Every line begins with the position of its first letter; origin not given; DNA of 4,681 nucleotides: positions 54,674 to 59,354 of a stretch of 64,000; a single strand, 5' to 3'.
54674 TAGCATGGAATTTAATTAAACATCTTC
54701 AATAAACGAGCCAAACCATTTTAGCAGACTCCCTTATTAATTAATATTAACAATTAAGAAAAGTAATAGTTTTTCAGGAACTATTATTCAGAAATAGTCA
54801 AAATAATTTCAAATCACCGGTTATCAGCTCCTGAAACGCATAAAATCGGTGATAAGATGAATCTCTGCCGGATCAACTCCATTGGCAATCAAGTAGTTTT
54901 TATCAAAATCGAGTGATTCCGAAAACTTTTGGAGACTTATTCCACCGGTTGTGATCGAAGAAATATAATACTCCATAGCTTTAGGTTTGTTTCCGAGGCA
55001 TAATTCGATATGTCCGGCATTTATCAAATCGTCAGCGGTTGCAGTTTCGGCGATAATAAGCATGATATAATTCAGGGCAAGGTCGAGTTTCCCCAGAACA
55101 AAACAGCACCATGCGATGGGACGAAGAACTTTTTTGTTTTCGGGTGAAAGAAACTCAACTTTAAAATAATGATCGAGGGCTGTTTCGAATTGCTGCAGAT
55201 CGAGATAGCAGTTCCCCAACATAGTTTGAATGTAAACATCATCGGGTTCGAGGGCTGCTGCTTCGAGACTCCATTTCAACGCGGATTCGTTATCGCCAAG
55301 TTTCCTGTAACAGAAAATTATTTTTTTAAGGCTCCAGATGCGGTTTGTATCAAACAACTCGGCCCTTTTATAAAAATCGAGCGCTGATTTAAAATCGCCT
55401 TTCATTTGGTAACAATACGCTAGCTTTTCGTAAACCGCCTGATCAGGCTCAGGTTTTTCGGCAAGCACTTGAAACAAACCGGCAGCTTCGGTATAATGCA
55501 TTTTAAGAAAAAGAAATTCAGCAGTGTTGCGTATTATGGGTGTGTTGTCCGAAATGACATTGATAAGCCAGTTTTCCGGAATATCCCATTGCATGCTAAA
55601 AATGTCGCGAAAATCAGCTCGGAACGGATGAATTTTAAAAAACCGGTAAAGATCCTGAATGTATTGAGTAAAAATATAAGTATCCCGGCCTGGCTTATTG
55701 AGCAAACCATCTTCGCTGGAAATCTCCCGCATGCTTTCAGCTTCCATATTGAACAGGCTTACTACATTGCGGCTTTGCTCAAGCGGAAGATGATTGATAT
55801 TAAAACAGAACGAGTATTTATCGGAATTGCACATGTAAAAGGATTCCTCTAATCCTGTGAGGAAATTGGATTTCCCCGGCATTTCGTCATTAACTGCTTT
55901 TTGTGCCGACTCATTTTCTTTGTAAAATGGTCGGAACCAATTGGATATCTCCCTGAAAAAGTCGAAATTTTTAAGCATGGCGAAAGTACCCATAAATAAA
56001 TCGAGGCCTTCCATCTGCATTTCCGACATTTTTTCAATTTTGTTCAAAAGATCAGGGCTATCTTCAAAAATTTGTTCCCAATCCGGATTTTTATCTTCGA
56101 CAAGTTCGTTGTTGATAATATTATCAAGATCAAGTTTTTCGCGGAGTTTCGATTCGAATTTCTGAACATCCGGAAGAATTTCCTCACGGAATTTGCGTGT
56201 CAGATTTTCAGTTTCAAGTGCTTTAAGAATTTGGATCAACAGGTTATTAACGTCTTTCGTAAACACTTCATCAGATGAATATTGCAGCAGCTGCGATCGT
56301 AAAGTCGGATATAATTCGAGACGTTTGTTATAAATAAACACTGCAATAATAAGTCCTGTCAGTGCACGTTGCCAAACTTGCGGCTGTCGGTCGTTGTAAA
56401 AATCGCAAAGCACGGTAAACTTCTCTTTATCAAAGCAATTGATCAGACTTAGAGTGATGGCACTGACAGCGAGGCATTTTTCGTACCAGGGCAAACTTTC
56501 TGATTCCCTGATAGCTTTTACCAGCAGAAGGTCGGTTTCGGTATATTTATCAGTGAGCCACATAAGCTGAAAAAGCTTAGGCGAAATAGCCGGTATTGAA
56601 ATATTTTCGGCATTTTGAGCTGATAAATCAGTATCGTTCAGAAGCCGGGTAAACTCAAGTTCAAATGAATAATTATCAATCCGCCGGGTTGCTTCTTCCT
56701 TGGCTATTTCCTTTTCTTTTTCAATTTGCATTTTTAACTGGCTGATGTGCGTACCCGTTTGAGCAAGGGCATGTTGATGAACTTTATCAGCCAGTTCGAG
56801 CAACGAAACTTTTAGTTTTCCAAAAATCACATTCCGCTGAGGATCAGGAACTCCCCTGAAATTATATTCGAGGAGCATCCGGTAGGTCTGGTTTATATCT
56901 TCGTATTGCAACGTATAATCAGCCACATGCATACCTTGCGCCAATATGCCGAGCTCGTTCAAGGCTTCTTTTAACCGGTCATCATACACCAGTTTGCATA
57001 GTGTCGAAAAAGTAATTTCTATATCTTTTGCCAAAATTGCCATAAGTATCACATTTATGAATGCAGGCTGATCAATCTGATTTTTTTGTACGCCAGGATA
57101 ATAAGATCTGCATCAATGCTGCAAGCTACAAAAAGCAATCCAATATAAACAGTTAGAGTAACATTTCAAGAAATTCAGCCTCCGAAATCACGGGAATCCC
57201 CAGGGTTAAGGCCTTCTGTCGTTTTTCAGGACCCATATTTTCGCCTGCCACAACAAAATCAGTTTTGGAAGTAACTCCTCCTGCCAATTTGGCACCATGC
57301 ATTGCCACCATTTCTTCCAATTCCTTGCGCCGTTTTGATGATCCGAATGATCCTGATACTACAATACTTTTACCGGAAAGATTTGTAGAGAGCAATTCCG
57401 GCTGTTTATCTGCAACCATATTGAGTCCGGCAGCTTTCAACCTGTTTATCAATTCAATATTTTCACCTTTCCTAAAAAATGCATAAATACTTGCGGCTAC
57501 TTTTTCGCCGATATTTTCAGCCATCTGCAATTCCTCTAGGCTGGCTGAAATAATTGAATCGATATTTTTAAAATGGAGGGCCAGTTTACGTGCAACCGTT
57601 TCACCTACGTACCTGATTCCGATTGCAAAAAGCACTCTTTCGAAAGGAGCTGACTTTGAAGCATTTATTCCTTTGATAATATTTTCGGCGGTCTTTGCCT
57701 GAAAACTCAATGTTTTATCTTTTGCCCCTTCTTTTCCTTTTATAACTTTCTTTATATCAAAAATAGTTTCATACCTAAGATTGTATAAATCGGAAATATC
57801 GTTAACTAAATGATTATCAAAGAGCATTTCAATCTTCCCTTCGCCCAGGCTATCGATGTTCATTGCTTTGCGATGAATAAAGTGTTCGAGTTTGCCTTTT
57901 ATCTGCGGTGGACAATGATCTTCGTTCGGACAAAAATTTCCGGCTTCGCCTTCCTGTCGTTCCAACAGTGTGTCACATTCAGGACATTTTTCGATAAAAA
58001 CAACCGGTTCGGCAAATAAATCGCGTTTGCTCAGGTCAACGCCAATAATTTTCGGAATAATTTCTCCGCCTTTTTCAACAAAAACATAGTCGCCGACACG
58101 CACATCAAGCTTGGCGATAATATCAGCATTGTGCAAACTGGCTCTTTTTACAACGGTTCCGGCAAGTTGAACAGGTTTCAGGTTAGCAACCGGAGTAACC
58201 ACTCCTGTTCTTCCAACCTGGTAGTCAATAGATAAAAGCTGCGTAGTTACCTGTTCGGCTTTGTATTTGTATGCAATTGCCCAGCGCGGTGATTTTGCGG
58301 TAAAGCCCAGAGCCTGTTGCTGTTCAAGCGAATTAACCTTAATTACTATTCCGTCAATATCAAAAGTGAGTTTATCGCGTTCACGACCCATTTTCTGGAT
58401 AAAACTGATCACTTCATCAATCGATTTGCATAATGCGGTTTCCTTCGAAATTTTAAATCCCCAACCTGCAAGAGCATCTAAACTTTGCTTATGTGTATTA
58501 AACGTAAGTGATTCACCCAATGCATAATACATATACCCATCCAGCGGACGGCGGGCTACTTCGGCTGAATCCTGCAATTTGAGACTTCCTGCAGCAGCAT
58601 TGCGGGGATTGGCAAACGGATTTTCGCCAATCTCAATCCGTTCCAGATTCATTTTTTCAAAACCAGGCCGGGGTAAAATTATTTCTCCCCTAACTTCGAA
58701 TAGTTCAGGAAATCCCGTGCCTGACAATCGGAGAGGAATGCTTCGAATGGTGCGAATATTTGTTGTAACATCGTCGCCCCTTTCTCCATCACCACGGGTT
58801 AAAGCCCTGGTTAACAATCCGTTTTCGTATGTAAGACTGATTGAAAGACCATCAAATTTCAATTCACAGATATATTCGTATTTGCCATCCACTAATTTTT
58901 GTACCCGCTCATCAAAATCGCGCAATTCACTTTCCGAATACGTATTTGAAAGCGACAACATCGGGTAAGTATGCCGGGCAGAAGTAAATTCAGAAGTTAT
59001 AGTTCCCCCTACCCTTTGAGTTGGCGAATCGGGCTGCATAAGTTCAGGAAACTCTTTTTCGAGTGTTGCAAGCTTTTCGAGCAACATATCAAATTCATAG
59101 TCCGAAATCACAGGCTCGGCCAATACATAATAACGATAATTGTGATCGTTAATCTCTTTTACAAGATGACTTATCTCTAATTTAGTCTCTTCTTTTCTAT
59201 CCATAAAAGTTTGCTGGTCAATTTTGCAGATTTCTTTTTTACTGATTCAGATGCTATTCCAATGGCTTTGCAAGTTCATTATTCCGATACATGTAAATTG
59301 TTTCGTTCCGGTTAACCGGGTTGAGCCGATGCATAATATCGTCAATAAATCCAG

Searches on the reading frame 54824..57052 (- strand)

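Call 8: search_protein_families(library=pfam, proteins=[window:54824-57052:-], max_evalue=0.001)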
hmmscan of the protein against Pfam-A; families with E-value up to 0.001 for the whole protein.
window:54824-57052:- (742 aa): 11 families
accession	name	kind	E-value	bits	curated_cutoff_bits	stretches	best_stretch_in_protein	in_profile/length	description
PF00515.34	TPR_1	-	4.5e-13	48.8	27.8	0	611-638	6-33/34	Tetratricopeptide repeat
PF07719.23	TPR_2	-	7e-11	41.8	27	0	540-564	3-27/34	Tetratricopeptide repeat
PF12895.13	ANAPC3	-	2.6e-09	37.6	27.2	1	589-662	6-78/82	Anaphase-promoting complex, cyclosome, subunit 3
PF13424.12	TPR_12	-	3e-09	37.4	30.1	0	577-629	8-68/77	Tetratricopeptide repeat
PF14559.12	TPR_19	-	1.4e-08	35.3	25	0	520-576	7-65/68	Tetratricopeptide repeat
PF13181.12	TPR_8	-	7e-06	26.3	25.7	0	540-564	3-27/34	Tetratricopeptide repeat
PF13431.12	TPR_17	-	1.7e-05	25.1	24.4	0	596-626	3-33/34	Tetratricopeptide repeat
PF13428.12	TPR_14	-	4e-05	24.3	23.5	0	580-614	9-43/44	Tetratricopeptide repeat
PF13432.12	TPR_16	-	5e-05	24.1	32.7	0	583-629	8-54/65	Tetratricopeptide repeat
PF13414.12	TPR_11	-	0.00012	22.1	26.8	0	582-619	4-41/42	TPR repeat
PF13176.12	TPR_7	-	0.00029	21.1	27.9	0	543-563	4-24/36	Tetratricopeptide repeat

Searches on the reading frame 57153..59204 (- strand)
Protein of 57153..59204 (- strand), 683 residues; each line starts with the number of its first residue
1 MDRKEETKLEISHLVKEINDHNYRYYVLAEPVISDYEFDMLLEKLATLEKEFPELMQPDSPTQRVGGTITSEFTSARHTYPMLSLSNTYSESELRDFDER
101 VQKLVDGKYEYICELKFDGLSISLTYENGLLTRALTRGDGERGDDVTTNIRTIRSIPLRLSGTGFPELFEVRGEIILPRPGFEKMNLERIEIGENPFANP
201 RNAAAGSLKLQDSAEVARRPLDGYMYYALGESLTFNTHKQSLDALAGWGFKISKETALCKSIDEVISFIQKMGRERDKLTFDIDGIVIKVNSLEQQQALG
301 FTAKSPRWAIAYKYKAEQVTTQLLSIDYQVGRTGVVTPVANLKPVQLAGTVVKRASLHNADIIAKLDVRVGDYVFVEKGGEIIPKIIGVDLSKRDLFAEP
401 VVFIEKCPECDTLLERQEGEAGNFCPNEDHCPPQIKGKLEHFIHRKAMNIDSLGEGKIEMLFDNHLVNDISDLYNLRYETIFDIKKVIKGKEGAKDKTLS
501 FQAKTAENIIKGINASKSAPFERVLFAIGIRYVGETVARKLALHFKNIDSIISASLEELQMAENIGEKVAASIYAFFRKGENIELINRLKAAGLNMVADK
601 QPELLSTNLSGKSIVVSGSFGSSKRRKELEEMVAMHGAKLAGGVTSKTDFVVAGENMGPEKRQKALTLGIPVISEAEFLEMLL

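Call 8: search_protein_families(library=pfam, proteins=[window:57153-59204:-], max_evalue=0.001)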
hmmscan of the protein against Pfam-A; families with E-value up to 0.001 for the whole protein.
window:57153-59204:- (683 aa): 8 families
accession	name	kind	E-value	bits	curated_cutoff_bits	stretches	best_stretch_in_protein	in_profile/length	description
PF01653.23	DNA_ligase_aden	-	2.6e-94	315.9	27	1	71-317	2-253/253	NAD-dependent DNA ligase adenylation domain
PF03120.22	DNA_ligase_OB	-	2.5e-33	114.2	32.9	1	320-395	1-76/79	NAD-dependent DNA ligase OB-fold domain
PF12826.13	HHH_2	-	1.6e-21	76.6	27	1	523-586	1-64/64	Helix-hairpin-helix motif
PF00533.33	BRCT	-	2.3e-13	50.6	21.3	1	607-681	4-77/78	BRCA1 C Terminus (BRCT) domain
PF03119.21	DNA_ligase_ZBD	-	1.6e-07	31.5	25.8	1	406-432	1-26/27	NAD-dependent DNA ligase C4 zinc finger domain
PF22745.1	Nlig-Ia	-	1.3e-06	29.4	27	1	16-57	11-52/92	DNA ligase-like, N-terminal NAD+-binding domain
PF14520.12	HHH_5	-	3.2e-06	27.9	27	1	528-579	5-57/57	Helix-hairpin-helix domain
PF12738.14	PTCB-BRCT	-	0.00014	22.2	22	1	616-674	5-60/63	twin BRCT domain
